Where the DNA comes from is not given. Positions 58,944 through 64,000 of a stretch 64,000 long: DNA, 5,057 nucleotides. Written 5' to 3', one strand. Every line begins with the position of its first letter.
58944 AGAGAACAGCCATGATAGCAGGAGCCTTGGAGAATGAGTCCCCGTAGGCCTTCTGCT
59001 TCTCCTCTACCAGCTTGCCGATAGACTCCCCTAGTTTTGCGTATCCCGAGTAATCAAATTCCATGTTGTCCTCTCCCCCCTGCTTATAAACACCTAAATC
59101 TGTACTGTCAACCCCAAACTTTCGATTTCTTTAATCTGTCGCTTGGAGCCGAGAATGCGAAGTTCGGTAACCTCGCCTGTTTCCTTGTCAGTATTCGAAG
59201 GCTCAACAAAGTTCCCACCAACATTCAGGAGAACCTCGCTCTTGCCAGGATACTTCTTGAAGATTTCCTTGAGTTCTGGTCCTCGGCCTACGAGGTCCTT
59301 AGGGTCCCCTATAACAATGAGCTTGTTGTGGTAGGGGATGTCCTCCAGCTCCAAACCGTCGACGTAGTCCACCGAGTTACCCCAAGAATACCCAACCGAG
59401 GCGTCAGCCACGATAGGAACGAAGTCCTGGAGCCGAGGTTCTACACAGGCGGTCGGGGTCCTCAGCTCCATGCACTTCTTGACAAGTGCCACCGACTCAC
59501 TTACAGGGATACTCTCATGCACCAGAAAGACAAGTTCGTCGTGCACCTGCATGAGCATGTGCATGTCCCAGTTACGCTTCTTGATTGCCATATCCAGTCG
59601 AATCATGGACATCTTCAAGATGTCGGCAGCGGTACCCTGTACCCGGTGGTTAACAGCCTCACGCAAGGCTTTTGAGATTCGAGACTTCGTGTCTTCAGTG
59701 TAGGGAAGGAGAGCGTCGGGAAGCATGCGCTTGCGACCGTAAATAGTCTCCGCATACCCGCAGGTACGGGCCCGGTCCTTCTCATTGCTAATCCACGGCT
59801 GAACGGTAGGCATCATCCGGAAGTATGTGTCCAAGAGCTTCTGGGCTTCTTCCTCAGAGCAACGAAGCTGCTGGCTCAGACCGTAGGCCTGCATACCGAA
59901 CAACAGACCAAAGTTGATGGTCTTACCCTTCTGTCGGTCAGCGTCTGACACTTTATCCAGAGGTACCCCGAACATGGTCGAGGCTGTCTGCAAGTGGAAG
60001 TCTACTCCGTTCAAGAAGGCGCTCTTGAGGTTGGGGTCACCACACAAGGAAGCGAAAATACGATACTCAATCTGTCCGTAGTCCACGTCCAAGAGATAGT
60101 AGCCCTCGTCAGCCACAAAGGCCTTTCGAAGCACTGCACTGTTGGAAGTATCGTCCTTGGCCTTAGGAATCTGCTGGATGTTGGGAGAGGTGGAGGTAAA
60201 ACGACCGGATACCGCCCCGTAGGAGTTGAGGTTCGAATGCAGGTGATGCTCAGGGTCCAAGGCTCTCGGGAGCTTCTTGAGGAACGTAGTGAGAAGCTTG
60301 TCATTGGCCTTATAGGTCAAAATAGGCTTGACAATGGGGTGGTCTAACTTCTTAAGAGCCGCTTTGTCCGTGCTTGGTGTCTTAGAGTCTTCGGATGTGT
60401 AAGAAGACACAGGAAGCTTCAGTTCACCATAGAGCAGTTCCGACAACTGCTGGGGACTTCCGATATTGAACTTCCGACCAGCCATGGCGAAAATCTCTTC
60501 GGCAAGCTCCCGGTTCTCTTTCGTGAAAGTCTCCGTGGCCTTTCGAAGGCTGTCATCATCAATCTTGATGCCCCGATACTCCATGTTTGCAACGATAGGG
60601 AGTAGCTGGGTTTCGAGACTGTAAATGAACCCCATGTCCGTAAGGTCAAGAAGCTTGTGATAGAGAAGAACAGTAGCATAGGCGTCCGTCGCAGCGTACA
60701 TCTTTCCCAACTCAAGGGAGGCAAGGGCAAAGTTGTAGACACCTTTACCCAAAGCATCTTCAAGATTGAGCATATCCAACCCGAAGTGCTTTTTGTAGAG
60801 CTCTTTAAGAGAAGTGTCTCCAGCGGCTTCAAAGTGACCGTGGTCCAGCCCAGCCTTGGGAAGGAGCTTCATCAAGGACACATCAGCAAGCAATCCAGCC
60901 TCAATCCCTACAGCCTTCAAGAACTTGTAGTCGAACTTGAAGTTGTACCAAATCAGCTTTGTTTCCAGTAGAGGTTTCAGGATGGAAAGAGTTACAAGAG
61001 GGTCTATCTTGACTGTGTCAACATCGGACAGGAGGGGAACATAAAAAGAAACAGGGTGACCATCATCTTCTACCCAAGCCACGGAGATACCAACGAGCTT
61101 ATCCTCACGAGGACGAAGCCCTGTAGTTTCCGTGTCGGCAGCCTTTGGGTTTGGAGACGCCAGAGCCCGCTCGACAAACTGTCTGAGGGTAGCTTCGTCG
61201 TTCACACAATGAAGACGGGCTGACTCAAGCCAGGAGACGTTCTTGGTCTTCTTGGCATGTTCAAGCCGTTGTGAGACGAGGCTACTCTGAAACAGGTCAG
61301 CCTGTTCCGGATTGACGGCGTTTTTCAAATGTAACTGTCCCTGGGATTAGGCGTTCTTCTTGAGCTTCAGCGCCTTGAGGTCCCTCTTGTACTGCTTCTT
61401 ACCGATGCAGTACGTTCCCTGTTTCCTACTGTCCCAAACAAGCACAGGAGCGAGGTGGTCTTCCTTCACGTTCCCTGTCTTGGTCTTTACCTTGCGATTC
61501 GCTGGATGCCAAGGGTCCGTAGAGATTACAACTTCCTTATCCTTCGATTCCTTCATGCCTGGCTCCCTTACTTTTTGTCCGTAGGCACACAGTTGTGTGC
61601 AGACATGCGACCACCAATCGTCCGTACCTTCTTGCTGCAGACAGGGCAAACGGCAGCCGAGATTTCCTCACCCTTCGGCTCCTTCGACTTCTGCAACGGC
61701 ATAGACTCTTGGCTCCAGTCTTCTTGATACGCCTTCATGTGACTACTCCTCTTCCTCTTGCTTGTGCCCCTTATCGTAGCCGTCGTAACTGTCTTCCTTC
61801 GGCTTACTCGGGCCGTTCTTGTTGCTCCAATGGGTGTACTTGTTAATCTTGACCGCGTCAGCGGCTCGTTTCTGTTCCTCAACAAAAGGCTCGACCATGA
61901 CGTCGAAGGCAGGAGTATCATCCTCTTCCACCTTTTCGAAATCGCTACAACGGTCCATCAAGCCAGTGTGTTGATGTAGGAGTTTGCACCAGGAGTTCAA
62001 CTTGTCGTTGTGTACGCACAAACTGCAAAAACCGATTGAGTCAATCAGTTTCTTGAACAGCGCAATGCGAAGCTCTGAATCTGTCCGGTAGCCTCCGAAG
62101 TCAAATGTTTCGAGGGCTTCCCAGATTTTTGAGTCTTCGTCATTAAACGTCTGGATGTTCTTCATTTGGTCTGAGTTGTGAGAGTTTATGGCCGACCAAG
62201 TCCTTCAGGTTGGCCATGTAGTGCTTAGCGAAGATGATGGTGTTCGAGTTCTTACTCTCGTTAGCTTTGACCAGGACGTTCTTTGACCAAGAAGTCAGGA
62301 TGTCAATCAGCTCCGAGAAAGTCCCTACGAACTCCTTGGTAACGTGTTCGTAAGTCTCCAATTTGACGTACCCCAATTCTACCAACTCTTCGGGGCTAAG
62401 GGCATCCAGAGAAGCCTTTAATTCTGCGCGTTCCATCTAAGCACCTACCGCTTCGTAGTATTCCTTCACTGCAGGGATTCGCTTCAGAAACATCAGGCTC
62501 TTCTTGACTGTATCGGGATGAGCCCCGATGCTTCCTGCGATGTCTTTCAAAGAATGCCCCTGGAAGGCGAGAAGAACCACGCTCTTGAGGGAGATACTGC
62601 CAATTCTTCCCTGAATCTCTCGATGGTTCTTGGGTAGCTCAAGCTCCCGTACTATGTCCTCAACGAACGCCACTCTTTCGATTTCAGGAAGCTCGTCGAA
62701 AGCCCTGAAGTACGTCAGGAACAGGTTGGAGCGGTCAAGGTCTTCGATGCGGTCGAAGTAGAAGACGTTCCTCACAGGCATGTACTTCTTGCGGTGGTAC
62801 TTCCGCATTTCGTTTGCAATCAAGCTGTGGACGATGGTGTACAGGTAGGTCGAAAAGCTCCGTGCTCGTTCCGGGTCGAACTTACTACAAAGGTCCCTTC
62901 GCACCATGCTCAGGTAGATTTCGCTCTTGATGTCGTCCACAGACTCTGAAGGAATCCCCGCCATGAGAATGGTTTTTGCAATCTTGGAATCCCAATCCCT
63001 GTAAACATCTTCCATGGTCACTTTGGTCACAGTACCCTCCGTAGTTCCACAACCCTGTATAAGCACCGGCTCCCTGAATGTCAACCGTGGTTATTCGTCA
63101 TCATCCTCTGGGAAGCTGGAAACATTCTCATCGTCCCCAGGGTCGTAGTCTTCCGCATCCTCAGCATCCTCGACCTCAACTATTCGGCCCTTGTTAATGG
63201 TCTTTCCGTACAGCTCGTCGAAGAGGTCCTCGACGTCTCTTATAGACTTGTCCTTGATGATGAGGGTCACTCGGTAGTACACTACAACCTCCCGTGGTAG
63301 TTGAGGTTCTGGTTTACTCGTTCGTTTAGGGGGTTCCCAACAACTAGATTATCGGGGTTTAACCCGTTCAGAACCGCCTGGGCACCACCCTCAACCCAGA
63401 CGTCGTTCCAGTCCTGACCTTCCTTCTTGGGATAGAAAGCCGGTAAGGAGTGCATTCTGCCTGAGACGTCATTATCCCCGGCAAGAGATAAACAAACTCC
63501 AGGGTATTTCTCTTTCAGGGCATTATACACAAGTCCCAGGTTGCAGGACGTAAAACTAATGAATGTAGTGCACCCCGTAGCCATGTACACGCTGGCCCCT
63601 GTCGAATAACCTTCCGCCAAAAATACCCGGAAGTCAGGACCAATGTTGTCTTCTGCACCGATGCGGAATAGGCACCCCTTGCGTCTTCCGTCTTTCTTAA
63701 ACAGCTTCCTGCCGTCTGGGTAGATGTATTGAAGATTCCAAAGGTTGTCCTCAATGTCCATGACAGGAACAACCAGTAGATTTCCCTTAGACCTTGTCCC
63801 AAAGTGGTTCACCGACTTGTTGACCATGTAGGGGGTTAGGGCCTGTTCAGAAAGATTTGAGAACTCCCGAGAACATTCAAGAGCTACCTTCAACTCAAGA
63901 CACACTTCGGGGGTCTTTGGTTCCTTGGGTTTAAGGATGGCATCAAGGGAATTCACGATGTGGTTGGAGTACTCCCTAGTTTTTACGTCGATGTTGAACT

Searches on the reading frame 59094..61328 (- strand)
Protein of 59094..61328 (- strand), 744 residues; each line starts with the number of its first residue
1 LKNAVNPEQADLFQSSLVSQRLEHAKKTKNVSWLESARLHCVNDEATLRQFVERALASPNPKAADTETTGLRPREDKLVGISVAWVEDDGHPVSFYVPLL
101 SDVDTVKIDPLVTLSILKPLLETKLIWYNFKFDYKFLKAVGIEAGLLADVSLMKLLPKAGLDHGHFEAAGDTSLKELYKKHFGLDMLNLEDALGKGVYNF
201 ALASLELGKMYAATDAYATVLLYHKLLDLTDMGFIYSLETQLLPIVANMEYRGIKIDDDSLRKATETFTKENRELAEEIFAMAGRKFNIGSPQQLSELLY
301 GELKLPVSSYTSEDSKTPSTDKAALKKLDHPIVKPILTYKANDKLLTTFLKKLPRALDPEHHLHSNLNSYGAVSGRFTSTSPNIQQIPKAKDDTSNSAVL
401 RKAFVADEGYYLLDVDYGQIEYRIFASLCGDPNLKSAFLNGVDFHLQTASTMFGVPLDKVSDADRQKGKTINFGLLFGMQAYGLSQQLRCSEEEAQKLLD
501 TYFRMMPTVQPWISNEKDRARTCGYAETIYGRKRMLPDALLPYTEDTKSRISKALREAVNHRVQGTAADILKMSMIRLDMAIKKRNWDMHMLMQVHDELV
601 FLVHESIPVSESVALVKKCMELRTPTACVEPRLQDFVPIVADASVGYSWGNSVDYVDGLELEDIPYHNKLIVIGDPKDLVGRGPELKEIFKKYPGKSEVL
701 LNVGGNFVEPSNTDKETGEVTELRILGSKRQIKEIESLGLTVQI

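Call 32: search_protein_families(library=phrogs, proteins=[window:59094-61328:-], max_evalue=0.001)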
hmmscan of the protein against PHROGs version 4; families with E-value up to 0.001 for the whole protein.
window:59094-61328:- (744 aa): 10 families
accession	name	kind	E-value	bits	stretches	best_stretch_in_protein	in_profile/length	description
phrog_17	-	DNA, RNA and nucleotide metabolism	3.9e-120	403.9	1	22-667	637-1252/1445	DNA polymerase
phrog_2573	-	DNA, RNA and nucleotide metabolism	7.5e-46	157.8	1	402-655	7-280/336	DNA polymerase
phrog_5995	-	DNA, RNA and nucleotide metabolism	9.6e-39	134.3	1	474-659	3-185/236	DNA polymerase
phrog_12241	-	DNA, RNA and nucleotide metabolism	6.9e-32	112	1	23-391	85-496/502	DNA polymerase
phrog_10285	-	DNA, RNA and nucleotide metabolism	4.7e-25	89.3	1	383-605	31-284/321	DNA polymerase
phrog_23226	-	DNA, RNA and nucleotide metabolism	1e-16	61.6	2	360-452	291-381/611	DNA polymerase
phrog_15971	-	DNA, RNA and nucleotide metabolism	8.4e-16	59.1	1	346-614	107-343/376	DNA polymerase I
phrog_35406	-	DNA, RNA and nucleotide metabolism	1.3e-09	38.6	1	458-603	102-246/320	DNA polymerase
phrog_9556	-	DNA, RNA and nucleotide metabolism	6.3e-05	23.1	0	347-388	399-440/441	DNA polymerase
phrog_7766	-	DNA, RNA and nucleotide metabolism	0.00043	20.7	1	563-621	112-162/186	DNA polymerase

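Call 45: find_related_loci(query=window:59094-61328:-, collection=viral_contigs, flank=10000)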
Query window:59094-61328:- (744 aa) in viral_contigs; peptide patterns used: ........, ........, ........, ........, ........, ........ (x = any residue, [..] = any of these).
6 stretches matched a pattern; 3 encode a relative of the query (tblastn E <= 1e-3); 3 distinct loci.
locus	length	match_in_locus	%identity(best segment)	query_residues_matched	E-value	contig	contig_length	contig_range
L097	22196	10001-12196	57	1-742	0e+0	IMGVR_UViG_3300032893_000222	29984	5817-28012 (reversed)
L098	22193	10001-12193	49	9-744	0e+0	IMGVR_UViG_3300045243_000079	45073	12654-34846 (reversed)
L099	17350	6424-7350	27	321-628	5e-23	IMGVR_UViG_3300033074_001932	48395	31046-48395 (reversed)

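Call 49: find_homologous_proteins(query=window:59094-61328:-, max_evalue=1e-50)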
Query window:59094-61328:- (744 aa): 940 proteins with E <= 1e-50 among 8000 candidates; the best 120 are listed.
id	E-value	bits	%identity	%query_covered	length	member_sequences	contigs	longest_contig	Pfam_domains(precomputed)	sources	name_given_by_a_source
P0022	0.0e+0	1681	100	100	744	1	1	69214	PF01612.27,PF00476.27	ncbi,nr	ncbi:DNA polymerase family A [uncultured archaeon]|nr:DNA polymerase family A [uncultured archaeon]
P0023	0.0e+0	1458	85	100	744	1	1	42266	PF01612.27,PF00476.27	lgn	-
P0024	0.0e+0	1194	72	99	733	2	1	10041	PF01612.27,PF00476.27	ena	-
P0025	0.0e+0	1143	69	99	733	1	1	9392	PF01612.27,PF00476.27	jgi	jgi:DNA polymerase-1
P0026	0.0e+0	1099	67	99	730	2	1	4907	PF01612.27,PF00476.27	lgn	-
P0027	0.0e+0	1056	70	92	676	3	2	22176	PF01612.27,PF00476.27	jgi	jgi:DNA polymerase-1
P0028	1.6e-270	918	56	99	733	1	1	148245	PF01612.27,PF00476.27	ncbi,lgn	-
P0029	2.6e-265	901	57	100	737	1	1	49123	PF01612.27,PF00476.27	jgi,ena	-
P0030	1.2e-264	899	57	98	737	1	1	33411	PF01612.27,PF00476.27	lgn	-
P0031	7.7e-255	866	55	98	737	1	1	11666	PF01612.27,PF00476.27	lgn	-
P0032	5.1e-247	840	53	99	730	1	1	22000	PF01612.27,PF00476.27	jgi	jgi:DNA polymerase-1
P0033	5.5e-236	804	66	75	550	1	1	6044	PF00476.27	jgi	jgi:DNA polymerase-1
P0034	1.4e-228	779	50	100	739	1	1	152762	PF01612.27,PF00476.27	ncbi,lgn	-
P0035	8.2e-222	757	49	99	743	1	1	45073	PF01612.27,PF00476.27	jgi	jgi:DNA polymerase-1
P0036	4.8e-216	738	49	98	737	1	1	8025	PF01612.27,PF00476.27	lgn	-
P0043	2.9e-183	630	43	99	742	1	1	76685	PF01612.27,PF00476.27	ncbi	-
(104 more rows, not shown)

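Call 50: find_encoding_contigs(protein=P0028, flank=10000, max_places=1)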
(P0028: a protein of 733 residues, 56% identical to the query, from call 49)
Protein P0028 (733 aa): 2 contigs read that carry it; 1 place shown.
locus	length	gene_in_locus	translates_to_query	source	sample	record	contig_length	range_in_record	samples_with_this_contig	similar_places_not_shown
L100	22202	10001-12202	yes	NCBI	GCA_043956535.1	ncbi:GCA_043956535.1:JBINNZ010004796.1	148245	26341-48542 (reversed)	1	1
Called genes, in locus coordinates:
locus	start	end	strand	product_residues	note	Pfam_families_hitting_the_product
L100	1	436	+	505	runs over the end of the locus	PF00270:DEAD (faint), PF04851:ResIII, PF00176:SNF2-rel_dom, PF00271:Helicase_C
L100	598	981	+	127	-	-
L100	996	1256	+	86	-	-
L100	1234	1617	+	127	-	PF27050:Phage_P22_Y8K6 (weak)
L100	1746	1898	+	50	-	-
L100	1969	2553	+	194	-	-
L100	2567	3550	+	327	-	-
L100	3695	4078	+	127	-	-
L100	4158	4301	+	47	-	-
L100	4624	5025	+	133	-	-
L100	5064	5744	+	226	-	-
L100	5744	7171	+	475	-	PF06745:ATPase (faint), PF03796:DnaB_C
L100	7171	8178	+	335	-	PF01807:Zn_ribbon_DnaG, PF13362:Toprim_3 (weak)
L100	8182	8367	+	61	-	-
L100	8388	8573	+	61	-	-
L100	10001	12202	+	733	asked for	PF01612:DNA_pol_A_exo1, PF00476:DNA_pol_A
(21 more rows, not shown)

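Call 51: find_encoding_contigs(protein=P0043, flank=10000, max_places=1)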
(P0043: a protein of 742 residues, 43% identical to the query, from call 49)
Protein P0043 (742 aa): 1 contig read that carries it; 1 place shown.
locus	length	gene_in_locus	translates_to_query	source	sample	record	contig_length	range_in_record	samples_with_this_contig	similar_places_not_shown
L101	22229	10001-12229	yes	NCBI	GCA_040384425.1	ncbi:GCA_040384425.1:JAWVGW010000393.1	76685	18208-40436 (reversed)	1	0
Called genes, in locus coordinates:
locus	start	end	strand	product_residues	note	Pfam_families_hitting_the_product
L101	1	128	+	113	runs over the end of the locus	-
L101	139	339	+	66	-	-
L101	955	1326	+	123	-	-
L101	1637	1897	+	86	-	PF26761:Acb5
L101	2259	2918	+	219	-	-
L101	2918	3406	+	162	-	PF18143:HAD_SAK_2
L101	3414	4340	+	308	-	PF01522:Polysacc_deac_1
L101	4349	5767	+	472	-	PF03796:DnaB_C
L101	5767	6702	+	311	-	PF01807:Zn_ribbon_DnaG, PF13362:Toprim_3 (weak)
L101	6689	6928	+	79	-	-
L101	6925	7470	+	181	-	-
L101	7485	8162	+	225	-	-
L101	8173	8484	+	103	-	-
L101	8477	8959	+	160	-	-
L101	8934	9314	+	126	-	-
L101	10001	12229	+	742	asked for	PF01612:DNA_pol_A_exo1, PF00476:DNA_pol_A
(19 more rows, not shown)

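Call 52: find_encoding_contigs(protein=P0034, flank=10000, max_places=1)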
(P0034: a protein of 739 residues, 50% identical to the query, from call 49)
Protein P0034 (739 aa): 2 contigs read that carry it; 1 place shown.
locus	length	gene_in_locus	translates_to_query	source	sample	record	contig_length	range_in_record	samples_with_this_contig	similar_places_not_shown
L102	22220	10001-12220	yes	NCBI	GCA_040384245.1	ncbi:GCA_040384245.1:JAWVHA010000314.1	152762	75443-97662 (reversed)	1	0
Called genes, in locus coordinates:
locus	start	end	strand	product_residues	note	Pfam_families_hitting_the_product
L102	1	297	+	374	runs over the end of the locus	PF02369:Big_1 (weak), PF13620:CarboxypepD_reg (faint)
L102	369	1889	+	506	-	PF00176:SNF2-rel_dom, PF00270:DEAD (weak), PF04851:ResIII (weak), PF00271:Helicase_C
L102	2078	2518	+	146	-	-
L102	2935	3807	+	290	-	PF04542:Sigma70_r2, PF04545:Sigma70_r4 (weak)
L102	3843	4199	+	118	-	-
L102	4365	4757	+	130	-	-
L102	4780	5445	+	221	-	-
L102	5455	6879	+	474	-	PF20307:divDNAB (weak), PF03796:DnaB_C, PF06745:ATPase (weak)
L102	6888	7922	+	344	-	PF01807:Zn_ribbon_DnaG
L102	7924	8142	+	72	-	-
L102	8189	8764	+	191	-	-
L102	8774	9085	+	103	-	-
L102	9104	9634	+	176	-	-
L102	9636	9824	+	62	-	-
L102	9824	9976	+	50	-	-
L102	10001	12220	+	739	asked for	PF01612:DNA_pol_A_exo1, PF00476:DNA_pol_A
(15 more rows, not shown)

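Call 82: find_encoding_contigs(protein=P0022, flank=10000, max_places=1)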
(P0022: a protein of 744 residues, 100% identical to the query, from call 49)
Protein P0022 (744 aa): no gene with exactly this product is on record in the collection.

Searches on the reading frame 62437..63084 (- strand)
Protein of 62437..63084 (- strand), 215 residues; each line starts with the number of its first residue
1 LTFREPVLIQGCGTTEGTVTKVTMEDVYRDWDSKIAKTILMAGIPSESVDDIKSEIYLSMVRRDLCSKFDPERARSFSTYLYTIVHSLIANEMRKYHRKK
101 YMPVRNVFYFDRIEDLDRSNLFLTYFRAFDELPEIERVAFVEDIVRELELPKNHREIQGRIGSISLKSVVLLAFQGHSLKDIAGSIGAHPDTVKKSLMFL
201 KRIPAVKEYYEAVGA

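Call 14: search_protein_families(library=pfam, proteins=[window:62437-63084:-], max_evalue=0.01)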
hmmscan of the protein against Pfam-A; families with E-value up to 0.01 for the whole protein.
window:62437-63084:- (215 aa): 2 families
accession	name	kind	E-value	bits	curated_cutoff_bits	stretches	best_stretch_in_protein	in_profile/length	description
PF04542.20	Sigma70_r2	-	2.2e-07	31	24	1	46-98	20-70/71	Sigma-70 region 2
PF08281.18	Sigma70_r4_2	-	0.00048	20.2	25.7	0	168-198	17-48/54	Sigma-70, region 4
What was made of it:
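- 62437..63084 (-): Phage sigma70-family protein ('sigma-215'). The database version is 192 aa, so the start is probably at 63015. It is the candidate reader of the motif. Pfam Sigma70_r2, 31 bits against a cut-off of 24; region 4, 20.2 bits, below its cut-off (call 14).
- On Sigma70 family (protein at 62437-63015): Pfam PF04542, 31 bits against a cut-off of 24, E 2.2e-7 (call 14). PF08281, 20.2 bits, below the cut-off of 25.7 (call 14).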

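Call 15: search_protein_families(library=phrogs, proteins=[window:62437-63084:-], max_evalue=0.001)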
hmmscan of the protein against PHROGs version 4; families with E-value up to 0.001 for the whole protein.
window:62437-63084:- (215 aa): 2 families
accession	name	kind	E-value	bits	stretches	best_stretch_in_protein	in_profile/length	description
phrog_1740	-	transcription regulation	7.6e-08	32.3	1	22-212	56-218/567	RNA polymerase sigma factor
phrog_351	-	transcription regulation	0.00026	20.7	1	66-107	548-589/928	RNA polymerase sigma factor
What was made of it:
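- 62437..63084 (-): PHROG sigma factor (call 15).
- On Sigma70 family (protein at 62437-63015): PHROG sigma factor, 7.6e-8 (call 15).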

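Call 35: search_dna_similar(query=window:62437-63084:-, collection=phages, mode=protein, max_evalue=0.001, max_rows=25)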
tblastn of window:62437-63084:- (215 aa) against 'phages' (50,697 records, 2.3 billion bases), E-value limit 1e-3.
No match.
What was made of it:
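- Closest known: Late promoters of Staphylococcus Kayvirus phages. Different: The sigma here has no tblastn match in any cultured phage (call 35).
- Closest known: T4 late promoters. Different: There is no sequence homology to gp55 (call 35 found no phage match).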

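Call 43: find_homologous_proteins(query=window:62437-63084:-, max_evalue=0.001)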
Query window:62437-63084:- (215 aa): 3 proteins with E <= 0.001 among 170 candidates.
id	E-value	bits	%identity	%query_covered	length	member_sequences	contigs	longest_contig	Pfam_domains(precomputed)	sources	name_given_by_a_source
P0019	8.3e-121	419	100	89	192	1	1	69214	PF04542.21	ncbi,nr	ncbi:Sigma-70 region 2 [uncultured archaeon]|nr:Sigma-70 region 2 [uncultured archaeon]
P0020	5.6e-61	224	55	91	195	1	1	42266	PF04542.21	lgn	-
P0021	7.3e-54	201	53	89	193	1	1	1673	PF04542.21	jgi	jgi:RNA polymerase sigma factor (sigma-70 family)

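Call 44: find_encoding_contigs(protein=P0020, flank=10000, max_places=2)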
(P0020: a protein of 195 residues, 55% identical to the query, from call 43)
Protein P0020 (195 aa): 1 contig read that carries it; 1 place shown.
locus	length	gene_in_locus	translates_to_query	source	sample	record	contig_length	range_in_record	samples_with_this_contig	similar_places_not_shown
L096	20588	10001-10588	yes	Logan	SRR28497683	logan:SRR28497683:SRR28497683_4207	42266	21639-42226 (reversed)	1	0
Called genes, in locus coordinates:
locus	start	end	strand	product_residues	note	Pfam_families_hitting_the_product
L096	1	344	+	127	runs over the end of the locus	?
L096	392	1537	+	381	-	-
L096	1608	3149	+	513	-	PF00176:SNF2-rel_dom, PF00271:Helicase_C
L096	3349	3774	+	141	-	-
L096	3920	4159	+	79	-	-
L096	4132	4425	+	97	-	-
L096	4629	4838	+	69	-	-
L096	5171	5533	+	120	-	-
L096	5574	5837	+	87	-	-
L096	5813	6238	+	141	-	-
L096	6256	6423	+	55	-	-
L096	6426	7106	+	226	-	-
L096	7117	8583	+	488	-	PF03796:DnaB_C, PF06745:ATPase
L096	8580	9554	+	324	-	PF01807:Zn_ribbon_DnaG, PF13362:Toprim_3 (weak)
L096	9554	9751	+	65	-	-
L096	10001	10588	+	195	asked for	PF04542:Sigma70_r2 (weak)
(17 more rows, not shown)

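Call 81: find_encoding_contigs(protein=P0019, flank=10000, max_places=1)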
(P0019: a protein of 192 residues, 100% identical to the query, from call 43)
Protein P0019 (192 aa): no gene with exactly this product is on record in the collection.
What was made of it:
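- Tried and rejected: The roughly 5 kb of the 69,214-bp contig beyond the window could not be read (calls 81, 82).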

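Call 94: search_solved_structures(query=window:62437-63015:-, max_evalue=1)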
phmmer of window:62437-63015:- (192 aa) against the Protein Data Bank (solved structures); distinct sequences matched with E-value up to 1: 6.
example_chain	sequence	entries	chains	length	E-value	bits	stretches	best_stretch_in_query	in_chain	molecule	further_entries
6pfj_A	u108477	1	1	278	0.75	13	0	19-72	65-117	RNA polymerase sigma factor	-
6pfv_A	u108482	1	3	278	0.75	13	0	19-72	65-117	RNA polymerase sigma factor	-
6omf_F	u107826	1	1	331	0.86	12.8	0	31-87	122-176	RNA polymerase sigma factor RpoS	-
6kj6_F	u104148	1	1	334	0.87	12.8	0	31-86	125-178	RNA polymerase sigma factor RpoS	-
5ipl_F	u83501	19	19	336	0.88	12.8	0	31-87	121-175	RNA polymerase sigma factor RpoS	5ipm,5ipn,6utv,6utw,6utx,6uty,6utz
6uu8_FFF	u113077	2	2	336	0.9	12.7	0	31-88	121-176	RNA polymerase sigma factor RpoS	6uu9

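Call 102: predict_structure(alignment_id=A4)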
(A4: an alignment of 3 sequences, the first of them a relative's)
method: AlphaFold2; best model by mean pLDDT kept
length: 192 residues; sequences in the alignment: 3
mean_pLDDT: 61.0   pTM: 0.45
mean pLDDT of the five models: 61.0, 60.2, 58.5, 57.5, 37.8
residues with pLDDT >= 90: 4; 70-90: 57; 50-70: 77; < 50: 54
segments of 3 or more residues with pLDDT < 50: 1-4, 55-57, 73-75, 77-107, 109-112, 190-192
pLDDT, mean of each block of 10 residues (from residue 1): 54 59 68 65 67 51 50 47 34 35 45 58 81 89 80 66 80 75 59 37
secondary structure, 60 per line:
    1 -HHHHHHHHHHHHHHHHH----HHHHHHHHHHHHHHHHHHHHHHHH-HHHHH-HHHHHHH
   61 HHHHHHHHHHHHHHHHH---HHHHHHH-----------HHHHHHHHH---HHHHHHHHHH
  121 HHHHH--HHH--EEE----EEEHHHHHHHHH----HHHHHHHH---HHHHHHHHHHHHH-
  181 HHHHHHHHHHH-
elements in order: H2-18 H23-46 H48-52 H54-77 H81-87 H99-107 H111-125 E133-135 E140-142 H143-151 H156-163 H167-179 H181-191
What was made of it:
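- On Sigma70 family (protein at 62437-63015): The AF2 model has low confidence (pLDDT 61; call 102).
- Tried and rejected: AF2 model of the sigma: only three sequences and pLDDT 61, so it was not used for a fold search (call 102).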

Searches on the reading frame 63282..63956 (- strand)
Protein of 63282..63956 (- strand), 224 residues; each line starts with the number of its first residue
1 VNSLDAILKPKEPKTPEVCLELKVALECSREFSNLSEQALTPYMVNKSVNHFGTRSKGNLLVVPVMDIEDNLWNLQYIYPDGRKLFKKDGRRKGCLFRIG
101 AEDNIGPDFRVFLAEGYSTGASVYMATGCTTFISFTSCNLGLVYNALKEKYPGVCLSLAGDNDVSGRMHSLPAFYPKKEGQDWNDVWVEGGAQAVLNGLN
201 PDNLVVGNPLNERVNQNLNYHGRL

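Call 32: search_protein_families(library=phrogs, proteins=[window:63282-63956:-], max_evalue=0.001)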
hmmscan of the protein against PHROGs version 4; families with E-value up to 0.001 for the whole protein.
window:63282-63956:- (224 aa): 5 families
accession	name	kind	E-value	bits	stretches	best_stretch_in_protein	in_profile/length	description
phrog_2249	-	DNA, RNA and nucleotide metabolism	3.7e-34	119.5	1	24-176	119-268/802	DNA primase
phrog_35358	-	DNA, RNA and nucleotide metabolism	9.9e-20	71.1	1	58-168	177-292/968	DNA primase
phrog_4913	-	DNA, RNA and nucleotide metabolism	5.4e-13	48.7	1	31-201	163-377/1290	replication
phrog_510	-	DNA, RNA and nucleotide metabolism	5e-11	43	1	53-197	180-355/667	DNA primase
phrog_25777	-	DNA, RNA and nucleotide metabolism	1.9e-07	30.6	1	53-165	193-299/907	DNA primase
